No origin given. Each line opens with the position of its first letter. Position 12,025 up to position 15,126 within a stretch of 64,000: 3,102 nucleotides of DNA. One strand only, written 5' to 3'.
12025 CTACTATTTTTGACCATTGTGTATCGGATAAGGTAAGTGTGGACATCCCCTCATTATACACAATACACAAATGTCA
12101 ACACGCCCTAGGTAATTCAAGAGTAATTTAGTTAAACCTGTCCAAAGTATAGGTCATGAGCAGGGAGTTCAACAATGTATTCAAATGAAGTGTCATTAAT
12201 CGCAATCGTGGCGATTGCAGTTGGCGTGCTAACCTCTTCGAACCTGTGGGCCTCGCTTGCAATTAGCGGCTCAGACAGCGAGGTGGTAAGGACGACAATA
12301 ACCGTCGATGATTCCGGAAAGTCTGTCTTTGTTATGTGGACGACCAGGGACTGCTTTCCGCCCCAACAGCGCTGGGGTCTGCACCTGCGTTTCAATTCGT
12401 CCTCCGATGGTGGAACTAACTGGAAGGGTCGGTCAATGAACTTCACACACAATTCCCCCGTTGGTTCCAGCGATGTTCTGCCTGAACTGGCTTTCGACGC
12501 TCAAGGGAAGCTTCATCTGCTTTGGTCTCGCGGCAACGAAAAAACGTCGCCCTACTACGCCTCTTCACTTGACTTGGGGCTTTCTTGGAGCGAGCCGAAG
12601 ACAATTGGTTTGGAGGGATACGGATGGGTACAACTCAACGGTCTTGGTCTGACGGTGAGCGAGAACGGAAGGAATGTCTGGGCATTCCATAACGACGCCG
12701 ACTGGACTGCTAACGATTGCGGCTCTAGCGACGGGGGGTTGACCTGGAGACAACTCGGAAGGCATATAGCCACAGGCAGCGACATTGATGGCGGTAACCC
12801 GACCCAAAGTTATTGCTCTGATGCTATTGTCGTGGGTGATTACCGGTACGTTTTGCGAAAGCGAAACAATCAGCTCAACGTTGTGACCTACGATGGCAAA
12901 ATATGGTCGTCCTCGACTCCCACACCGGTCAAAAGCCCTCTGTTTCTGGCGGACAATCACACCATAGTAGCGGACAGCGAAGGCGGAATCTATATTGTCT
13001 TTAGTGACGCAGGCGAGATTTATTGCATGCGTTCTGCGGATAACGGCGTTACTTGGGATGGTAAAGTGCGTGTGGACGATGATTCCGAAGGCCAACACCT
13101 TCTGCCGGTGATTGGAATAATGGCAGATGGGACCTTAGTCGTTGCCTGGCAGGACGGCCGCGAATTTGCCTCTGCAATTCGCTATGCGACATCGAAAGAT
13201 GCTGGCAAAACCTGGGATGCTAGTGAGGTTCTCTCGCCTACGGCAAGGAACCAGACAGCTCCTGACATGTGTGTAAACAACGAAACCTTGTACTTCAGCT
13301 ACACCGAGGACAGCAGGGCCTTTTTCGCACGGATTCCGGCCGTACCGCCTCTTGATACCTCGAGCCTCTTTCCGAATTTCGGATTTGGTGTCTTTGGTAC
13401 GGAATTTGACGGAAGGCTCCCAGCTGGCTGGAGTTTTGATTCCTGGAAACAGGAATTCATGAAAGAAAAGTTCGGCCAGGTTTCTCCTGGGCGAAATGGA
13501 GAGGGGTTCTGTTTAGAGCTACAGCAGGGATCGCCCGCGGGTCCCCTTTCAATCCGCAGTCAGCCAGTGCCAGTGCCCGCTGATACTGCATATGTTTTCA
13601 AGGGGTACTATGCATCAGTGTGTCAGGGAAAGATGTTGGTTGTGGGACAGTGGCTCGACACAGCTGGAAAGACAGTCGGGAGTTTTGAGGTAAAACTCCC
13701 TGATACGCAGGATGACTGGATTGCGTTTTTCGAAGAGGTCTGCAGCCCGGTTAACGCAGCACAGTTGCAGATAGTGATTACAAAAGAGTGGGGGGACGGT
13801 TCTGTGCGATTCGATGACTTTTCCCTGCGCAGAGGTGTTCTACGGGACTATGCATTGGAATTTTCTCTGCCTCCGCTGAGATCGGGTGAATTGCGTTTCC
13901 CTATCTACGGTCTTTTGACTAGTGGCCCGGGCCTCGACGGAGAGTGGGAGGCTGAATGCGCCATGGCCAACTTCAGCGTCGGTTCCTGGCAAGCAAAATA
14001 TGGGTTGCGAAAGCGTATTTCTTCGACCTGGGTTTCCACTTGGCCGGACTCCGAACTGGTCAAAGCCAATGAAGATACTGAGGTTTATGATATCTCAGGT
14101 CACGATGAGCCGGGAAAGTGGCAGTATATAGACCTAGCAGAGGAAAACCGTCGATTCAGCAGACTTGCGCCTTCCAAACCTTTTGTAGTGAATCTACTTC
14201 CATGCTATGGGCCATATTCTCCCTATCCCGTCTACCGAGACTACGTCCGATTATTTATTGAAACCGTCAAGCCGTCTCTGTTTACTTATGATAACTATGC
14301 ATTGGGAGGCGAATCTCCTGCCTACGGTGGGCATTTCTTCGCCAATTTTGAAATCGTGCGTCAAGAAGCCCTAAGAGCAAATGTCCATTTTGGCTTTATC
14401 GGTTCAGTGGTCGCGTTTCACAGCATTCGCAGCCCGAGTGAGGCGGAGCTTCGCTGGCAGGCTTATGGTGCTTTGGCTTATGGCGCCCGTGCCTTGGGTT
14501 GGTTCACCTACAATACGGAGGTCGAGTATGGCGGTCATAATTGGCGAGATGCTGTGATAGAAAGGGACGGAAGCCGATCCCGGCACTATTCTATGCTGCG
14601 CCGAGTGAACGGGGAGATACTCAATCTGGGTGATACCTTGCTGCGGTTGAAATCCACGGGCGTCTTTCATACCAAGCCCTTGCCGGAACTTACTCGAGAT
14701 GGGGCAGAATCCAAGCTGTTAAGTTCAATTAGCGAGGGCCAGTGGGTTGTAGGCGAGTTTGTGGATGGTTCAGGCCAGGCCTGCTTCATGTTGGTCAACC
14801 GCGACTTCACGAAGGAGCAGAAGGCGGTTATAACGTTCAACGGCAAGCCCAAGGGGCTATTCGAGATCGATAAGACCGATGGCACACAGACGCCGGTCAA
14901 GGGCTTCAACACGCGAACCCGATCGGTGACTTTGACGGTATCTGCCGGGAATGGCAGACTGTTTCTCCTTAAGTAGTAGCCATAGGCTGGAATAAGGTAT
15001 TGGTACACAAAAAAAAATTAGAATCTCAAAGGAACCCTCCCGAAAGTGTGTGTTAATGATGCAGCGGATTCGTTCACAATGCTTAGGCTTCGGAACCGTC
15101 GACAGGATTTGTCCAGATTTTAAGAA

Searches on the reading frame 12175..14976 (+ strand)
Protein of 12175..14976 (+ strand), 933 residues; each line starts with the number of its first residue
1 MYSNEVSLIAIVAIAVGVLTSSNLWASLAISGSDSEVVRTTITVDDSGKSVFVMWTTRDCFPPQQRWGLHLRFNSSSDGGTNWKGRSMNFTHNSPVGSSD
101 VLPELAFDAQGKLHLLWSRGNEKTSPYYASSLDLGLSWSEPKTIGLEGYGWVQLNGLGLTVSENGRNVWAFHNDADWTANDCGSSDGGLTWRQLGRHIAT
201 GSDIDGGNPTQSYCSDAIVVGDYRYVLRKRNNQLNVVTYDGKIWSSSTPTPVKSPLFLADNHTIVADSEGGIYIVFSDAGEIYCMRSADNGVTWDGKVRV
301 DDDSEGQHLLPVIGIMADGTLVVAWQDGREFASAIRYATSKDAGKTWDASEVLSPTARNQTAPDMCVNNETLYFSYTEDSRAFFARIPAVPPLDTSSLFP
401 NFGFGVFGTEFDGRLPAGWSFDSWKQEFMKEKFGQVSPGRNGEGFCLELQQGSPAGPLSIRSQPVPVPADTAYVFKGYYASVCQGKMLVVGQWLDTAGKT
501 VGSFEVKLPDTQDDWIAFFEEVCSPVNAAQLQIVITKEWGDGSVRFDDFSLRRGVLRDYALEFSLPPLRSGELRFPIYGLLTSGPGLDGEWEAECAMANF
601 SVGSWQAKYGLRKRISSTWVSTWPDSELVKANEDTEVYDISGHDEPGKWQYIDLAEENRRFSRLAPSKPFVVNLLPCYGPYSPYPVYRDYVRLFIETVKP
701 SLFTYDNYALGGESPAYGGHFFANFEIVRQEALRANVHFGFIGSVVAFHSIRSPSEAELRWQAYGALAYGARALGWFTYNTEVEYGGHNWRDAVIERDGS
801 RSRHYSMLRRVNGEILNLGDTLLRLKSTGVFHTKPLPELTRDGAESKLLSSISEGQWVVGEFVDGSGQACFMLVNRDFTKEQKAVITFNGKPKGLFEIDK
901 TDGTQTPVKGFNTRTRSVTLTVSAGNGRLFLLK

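Call 56: search_protein_families(library=pfam, proteins=[window:12175-14976:+], max_evalue=0.0001)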
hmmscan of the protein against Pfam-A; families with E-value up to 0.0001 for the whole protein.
window:12175-14976:+ (933 aa): 1 family
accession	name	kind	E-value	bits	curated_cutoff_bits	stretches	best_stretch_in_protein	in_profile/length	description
PF13088.12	BNR_2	-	1.6e-10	41.2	31.4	1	247-361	107-212/277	BNR repeat-like domain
